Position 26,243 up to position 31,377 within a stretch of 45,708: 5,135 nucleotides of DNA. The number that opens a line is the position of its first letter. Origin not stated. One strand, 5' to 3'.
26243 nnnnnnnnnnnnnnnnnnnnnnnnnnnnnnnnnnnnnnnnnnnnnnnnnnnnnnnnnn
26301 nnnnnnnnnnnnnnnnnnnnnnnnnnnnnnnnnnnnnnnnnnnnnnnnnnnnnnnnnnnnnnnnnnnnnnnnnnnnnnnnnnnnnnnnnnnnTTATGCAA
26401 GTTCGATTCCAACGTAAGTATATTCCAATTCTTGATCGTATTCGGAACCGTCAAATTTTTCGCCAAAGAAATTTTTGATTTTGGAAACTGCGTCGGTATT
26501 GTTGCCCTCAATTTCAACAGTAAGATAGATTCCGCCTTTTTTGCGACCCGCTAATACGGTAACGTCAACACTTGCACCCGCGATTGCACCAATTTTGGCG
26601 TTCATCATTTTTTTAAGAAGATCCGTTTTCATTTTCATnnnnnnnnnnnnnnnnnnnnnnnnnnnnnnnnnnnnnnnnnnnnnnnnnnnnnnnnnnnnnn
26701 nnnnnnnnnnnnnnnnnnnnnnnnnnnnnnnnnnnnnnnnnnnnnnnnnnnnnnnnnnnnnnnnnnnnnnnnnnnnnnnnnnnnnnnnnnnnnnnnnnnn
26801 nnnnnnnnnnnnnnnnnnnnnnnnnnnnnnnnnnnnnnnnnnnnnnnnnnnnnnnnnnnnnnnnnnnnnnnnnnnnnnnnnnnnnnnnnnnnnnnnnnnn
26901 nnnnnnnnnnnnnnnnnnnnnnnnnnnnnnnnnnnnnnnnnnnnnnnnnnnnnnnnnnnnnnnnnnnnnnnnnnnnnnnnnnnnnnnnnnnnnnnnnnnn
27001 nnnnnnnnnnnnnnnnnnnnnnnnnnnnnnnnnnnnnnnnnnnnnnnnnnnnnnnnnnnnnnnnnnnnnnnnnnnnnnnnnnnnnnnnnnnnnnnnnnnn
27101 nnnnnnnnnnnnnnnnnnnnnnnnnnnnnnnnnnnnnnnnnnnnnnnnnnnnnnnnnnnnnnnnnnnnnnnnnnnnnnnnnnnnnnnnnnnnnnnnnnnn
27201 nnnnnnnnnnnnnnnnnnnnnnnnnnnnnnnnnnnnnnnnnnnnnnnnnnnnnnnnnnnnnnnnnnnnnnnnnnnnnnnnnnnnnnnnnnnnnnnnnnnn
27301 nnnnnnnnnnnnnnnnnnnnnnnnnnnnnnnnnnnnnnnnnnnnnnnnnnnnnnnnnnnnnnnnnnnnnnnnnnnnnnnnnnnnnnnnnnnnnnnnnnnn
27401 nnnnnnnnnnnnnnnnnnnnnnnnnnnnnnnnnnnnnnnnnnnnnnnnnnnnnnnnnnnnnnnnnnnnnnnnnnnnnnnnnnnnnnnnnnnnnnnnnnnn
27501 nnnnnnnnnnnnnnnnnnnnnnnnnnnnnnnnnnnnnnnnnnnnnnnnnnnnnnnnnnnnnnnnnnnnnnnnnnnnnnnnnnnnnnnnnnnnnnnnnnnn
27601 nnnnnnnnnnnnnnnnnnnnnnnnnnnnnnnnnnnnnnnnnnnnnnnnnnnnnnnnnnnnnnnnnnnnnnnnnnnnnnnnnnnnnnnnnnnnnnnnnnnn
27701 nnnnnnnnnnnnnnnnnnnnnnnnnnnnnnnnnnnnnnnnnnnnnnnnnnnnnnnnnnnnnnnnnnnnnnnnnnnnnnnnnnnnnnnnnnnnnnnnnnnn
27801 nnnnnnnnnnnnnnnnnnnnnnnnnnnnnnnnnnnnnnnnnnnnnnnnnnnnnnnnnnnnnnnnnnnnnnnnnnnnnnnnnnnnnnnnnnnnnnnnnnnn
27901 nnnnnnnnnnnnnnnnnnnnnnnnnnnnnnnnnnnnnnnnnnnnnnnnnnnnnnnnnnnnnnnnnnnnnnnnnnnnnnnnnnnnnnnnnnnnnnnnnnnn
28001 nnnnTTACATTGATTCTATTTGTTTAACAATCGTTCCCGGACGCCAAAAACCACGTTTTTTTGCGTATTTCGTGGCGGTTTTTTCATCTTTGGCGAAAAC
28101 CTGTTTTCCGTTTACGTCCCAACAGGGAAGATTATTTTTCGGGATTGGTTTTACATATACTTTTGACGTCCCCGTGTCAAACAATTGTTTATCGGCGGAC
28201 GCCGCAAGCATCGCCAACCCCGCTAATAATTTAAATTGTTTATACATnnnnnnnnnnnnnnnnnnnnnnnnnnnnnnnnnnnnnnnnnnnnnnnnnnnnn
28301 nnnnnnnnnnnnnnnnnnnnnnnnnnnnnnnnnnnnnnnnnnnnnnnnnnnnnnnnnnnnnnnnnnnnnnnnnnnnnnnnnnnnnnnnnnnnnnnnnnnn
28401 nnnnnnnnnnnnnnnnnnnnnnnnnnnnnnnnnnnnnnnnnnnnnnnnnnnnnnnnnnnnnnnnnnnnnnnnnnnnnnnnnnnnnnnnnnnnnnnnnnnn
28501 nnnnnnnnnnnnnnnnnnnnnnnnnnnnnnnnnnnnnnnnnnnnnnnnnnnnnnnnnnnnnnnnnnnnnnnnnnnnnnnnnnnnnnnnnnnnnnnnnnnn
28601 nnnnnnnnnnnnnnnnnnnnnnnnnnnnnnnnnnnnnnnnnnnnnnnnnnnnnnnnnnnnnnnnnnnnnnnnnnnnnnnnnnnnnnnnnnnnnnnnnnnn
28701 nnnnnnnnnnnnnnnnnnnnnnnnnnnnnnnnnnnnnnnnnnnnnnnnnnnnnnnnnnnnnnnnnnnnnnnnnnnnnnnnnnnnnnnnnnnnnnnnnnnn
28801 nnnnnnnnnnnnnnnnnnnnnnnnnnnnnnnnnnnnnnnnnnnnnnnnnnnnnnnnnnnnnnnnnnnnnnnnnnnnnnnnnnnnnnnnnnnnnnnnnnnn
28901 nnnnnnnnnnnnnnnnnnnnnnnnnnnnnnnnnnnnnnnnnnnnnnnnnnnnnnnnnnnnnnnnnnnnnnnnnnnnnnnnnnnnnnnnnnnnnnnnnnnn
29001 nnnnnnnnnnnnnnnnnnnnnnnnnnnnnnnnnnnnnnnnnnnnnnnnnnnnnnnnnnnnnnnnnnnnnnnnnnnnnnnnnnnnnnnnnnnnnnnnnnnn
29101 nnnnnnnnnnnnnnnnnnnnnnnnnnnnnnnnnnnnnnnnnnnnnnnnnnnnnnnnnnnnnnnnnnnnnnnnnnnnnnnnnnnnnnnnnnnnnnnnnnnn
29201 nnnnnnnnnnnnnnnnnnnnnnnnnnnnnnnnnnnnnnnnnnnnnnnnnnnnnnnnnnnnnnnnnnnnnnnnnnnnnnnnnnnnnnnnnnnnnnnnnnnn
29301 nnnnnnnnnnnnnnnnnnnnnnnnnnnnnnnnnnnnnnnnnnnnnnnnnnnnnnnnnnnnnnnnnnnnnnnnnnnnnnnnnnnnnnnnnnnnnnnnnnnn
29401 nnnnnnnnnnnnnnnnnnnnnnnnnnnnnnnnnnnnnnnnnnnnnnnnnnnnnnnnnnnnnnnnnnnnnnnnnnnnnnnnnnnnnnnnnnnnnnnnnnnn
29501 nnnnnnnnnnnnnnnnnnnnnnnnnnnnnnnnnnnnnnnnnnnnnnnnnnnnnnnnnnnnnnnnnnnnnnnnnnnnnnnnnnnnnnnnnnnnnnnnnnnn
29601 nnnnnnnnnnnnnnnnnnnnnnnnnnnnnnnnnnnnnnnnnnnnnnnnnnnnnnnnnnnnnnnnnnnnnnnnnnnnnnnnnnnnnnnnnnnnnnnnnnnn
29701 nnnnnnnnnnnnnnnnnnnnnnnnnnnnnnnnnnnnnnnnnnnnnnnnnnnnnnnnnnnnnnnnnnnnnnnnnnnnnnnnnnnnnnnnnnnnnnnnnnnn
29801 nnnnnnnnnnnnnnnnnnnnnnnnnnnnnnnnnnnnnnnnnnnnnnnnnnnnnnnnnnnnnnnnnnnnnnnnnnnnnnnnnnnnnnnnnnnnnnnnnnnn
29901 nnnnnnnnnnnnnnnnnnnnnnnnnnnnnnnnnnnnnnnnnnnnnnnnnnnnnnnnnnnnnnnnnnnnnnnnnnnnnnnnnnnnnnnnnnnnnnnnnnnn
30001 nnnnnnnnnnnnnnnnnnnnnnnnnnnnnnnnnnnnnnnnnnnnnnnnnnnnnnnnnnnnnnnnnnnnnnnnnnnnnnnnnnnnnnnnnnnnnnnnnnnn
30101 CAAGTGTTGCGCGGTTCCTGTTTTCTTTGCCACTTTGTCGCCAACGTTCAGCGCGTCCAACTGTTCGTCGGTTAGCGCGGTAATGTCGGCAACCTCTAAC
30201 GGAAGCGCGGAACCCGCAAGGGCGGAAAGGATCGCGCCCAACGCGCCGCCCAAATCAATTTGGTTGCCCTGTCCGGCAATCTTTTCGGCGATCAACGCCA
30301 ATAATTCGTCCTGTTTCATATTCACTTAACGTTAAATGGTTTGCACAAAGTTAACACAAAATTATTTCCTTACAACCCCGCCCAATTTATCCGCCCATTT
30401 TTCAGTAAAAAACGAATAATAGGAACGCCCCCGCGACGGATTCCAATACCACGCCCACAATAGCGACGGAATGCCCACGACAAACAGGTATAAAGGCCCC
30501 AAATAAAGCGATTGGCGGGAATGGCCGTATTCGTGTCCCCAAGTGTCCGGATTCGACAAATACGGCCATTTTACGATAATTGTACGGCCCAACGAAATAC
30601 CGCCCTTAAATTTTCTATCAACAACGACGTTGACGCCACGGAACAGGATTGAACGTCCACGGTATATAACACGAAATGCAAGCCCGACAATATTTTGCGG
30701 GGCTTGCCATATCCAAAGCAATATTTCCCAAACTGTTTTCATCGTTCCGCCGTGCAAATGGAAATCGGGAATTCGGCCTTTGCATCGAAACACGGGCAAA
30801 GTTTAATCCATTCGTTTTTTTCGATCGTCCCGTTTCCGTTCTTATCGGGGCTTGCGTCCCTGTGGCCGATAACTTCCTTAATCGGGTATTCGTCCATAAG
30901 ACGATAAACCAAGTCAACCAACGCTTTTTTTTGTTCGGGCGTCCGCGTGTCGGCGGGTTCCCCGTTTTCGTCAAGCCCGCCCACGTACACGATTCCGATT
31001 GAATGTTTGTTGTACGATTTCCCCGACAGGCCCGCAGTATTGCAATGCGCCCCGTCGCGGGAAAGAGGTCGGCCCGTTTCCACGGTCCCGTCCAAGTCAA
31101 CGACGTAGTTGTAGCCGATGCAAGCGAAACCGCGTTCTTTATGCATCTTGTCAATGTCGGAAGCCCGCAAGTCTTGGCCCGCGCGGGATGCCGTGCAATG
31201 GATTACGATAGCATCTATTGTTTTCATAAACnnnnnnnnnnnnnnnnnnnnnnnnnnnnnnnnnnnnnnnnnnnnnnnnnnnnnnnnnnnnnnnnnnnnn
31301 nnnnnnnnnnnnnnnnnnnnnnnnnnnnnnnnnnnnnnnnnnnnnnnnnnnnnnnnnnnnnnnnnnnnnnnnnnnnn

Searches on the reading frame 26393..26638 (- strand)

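Call 13: search_protein_families(library=phrogs, proteins=[window:26393-26638:-], max_evalue=0.01)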
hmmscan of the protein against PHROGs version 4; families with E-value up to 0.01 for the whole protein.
window:26393-26638:- (81 aa): 1 family
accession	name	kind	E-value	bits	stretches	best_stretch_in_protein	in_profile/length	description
phrog_22104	-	unknown function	0.0025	19.2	1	11-60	8-51/73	-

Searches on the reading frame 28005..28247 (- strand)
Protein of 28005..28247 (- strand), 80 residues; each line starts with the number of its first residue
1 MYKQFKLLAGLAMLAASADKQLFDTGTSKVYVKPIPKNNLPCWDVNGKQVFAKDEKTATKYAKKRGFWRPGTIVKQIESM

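Call 12: search_protein_families(library=phrogs, proteins=[window:28005-28247:-], max_evalue=0.01)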
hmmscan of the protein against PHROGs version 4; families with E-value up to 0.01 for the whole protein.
window:28005-28247:- (80 aa): 1 family
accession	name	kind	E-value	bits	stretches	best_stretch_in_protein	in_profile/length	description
phrog_37413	-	unknown function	0.0002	22.7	1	29-66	42-78/80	-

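Call 61: search_protein_families(library=pfam, proteins=[window:28005-28247:-], max_evalue=0.01)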
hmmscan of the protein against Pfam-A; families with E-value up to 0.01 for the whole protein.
window:28005-28247:- (80 aa): 0 families

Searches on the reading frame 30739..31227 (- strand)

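Call 12: search_protein_families(library=phrogs, proteins=[window:30739-31227:-], max_evalue=0.01)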
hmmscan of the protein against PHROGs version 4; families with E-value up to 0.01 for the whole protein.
window:30739-31227:- (162 aa): 7 families
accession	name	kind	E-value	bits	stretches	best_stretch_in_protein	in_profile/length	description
phrog_822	-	lysis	2.7e-51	175.4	1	1-151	21-151/215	amidase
phrog_1493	-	lysis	1.1e-18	68.7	1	2-130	32-150/394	endolysin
phrog_1794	-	lysis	1.4e-14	55.3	1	3-131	55-178/336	amidase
phrog_21433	-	lysis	3e-13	51.1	1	4-154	7-155/174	endolysin; inhibits RNA polymerase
phrog_35436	-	lysis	4.7e-10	40.2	1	22-128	35-131/266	amidase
phrog_9611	-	lysis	2.1e-06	28.5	1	2-126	21-143/246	endolysin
phrog_19265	-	unknown function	0.0013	19.5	1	2-134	22-144/293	-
